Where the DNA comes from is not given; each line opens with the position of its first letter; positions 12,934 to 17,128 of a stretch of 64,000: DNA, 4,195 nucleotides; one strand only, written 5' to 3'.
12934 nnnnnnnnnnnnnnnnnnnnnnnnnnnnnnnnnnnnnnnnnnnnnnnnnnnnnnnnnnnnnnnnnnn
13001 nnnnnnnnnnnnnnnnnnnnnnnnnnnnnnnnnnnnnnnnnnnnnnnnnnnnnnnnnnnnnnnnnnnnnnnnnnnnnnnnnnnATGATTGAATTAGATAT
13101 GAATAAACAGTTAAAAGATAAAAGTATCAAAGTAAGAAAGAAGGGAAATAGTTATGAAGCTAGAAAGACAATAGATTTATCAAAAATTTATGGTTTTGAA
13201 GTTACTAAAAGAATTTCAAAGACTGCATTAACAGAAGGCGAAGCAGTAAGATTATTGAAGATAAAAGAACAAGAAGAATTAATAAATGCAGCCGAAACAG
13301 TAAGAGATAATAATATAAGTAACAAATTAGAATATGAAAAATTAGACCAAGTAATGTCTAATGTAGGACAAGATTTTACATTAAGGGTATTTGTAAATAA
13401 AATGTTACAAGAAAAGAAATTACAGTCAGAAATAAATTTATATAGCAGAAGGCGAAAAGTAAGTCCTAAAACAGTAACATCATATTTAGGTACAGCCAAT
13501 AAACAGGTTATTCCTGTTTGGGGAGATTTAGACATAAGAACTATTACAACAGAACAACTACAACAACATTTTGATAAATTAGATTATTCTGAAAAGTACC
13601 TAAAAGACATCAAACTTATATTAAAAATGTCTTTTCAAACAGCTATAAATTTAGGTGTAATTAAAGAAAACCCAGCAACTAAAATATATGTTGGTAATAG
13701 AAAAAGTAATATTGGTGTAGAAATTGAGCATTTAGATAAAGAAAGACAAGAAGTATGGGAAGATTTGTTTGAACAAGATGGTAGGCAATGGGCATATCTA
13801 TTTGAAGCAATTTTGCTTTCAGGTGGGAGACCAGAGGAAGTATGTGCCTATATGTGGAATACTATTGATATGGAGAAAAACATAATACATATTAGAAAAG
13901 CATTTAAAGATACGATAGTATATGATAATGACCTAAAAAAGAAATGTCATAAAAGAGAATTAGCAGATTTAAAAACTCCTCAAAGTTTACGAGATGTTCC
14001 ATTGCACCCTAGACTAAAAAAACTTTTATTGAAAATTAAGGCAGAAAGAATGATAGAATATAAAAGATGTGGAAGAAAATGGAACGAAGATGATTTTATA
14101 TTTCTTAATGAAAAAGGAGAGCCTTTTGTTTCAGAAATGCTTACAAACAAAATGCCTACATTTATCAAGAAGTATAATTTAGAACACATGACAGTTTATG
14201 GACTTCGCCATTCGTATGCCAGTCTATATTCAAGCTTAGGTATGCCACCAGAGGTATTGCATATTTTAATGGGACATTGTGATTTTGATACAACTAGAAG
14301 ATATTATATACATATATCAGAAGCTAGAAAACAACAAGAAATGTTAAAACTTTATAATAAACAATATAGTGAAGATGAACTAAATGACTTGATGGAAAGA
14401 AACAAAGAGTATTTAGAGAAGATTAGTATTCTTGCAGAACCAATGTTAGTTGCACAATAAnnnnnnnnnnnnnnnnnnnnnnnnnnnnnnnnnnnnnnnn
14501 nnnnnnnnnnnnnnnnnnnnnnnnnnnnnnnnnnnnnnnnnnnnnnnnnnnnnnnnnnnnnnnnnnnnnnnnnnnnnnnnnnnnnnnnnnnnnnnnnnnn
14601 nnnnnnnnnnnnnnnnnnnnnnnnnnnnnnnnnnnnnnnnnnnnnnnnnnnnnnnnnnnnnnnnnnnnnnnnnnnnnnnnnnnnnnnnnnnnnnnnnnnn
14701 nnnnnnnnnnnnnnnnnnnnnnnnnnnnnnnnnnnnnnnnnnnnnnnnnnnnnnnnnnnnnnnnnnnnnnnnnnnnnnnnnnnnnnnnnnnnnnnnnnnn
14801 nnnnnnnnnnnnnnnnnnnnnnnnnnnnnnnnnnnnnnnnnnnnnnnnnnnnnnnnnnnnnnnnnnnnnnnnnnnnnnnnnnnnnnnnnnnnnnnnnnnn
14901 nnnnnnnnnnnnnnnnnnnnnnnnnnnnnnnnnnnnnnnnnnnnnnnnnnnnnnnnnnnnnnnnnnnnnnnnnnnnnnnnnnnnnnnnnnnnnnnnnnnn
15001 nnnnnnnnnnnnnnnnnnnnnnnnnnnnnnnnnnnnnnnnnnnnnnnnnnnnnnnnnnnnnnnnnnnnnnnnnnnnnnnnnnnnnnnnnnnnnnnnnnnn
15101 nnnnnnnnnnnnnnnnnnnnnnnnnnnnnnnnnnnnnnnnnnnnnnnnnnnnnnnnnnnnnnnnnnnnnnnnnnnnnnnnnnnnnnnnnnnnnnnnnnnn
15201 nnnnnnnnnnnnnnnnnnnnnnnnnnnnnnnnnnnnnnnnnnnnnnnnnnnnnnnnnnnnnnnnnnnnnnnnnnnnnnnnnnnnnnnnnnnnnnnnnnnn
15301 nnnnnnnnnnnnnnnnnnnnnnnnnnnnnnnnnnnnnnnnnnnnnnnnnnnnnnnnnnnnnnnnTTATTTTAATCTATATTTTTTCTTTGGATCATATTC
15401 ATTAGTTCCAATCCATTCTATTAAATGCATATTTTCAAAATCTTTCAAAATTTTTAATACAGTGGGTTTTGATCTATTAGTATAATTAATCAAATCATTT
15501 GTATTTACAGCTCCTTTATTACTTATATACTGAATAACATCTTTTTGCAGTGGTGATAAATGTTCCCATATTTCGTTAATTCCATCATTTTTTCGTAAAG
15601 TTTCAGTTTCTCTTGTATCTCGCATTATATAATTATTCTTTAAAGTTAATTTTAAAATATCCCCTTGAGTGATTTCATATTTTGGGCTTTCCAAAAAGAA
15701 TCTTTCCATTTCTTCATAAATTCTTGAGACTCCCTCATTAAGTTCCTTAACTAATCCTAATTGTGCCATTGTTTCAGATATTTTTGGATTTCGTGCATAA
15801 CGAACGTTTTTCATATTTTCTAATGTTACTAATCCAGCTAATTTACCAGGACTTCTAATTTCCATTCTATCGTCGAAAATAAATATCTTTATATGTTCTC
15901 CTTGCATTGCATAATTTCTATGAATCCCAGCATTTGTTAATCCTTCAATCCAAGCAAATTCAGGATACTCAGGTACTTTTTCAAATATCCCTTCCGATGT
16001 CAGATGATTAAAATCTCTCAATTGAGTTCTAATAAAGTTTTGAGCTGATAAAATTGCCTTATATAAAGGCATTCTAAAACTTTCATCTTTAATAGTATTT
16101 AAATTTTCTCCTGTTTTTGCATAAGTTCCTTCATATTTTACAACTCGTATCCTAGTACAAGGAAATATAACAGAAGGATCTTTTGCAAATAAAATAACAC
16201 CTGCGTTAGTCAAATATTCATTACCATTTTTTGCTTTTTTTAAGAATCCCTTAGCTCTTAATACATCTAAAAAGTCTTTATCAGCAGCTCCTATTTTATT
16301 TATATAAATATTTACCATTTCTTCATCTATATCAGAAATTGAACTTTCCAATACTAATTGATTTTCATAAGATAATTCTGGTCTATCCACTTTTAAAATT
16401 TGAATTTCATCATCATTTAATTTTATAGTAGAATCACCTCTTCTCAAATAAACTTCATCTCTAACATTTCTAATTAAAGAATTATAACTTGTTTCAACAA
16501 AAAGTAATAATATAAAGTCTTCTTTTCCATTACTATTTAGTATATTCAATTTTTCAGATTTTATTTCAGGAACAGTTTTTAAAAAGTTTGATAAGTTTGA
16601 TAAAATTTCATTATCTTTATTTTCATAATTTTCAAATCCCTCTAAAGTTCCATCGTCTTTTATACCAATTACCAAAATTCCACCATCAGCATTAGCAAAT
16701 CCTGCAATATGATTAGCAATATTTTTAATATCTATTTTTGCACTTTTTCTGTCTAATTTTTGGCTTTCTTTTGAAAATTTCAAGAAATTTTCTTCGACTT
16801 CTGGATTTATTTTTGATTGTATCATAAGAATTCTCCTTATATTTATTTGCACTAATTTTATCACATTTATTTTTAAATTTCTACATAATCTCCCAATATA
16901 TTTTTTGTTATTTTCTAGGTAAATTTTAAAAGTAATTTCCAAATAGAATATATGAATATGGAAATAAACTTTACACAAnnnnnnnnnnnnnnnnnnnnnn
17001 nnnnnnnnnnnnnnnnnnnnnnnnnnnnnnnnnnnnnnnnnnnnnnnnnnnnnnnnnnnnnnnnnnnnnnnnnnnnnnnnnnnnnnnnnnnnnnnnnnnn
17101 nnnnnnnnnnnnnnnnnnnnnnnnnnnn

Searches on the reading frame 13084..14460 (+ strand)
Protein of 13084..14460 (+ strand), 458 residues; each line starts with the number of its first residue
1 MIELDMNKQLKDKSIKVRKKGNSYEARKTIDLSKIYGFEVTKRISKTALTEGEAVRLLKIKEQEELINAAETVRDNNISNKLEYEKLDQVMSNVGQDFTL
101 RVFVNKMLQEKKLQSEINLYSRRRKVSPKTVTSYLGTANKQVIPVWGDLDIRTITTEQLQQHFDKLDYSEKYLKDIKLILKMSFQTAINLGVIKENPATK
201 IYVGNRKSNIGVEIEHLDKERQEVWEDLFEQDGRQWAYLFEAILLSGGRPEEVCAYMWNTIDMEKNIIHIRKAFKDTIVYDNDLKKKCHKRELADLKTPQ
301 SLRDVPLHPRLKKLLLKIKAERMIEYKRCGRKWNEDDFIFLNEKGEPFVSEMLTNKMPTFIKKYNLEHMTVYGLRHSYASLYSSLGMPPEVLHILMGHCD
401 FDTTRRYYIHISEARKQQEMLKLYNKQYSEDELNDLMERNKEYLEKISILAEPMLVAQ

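Call 46: search_protein_families(library=pfam, proteins=[window:13084-14460:+], max_evalue=0.0001)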
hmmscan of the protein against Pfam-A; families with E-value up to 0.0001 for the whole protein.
window:13084-14460:+ (458 aa): 2 families
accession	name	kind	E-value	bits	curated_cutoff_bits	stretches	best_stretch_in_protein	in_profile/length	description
PF00589.27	Phage_integrase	-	2.7e-15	57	27.1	1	238-413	26-170/172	Phage integrase family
PF14659.12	Phage_int_SAM_3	-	4.2e-05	24.1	22.6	0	123-166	14-57/58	Phage integrase, N-terminal SAM-like domain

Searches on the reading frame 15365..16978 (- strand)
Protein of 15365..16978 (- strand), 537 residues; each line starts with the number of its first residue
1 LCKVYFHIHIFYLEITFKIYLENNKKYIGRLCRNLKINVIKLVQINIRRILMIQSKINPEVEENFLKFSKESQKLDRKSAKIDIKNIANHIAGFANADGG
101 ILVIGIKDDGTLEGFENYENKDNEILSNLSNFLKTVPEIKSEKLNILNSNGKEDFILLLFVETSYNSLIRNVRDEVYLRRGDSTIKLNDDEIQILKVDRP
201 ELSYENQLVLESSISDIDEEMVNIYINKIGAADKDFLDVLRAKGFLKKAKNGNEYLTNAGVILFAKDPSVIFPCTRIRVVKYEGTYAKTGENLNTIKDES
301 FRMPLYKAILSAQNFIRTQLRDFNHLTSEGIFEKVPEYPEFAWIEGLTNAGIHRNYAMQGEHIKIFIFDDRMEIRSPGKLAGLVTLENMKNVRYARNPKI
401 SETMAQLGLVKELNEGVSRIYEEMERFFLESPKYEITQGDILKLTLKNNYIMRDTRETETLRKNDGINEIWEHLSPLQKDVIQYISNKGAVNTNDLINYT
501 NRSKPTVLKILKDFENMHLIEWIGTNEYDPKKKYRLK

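Call 46: search_protein_families(library=pfam, proteins=[window:15365-16978:-], max_evalue=0.0001)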
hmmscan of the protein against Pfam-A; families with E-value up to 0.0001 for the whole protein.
window:15365-16978:- (537 aa): 2 families
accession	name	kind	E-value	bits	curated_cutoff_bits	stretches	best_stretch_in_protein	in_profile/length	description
PF13749.12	HATPase_c_4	-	2.4e-20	72.7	26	1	360-443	1-86/89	Putative ATP-dependent DNA helicase recG C-terminal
PF04326.19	SLFN_AlbA_2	-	7.3e-16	59.2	25.3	1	71-187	1-117/118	Schlafen, AlbA_2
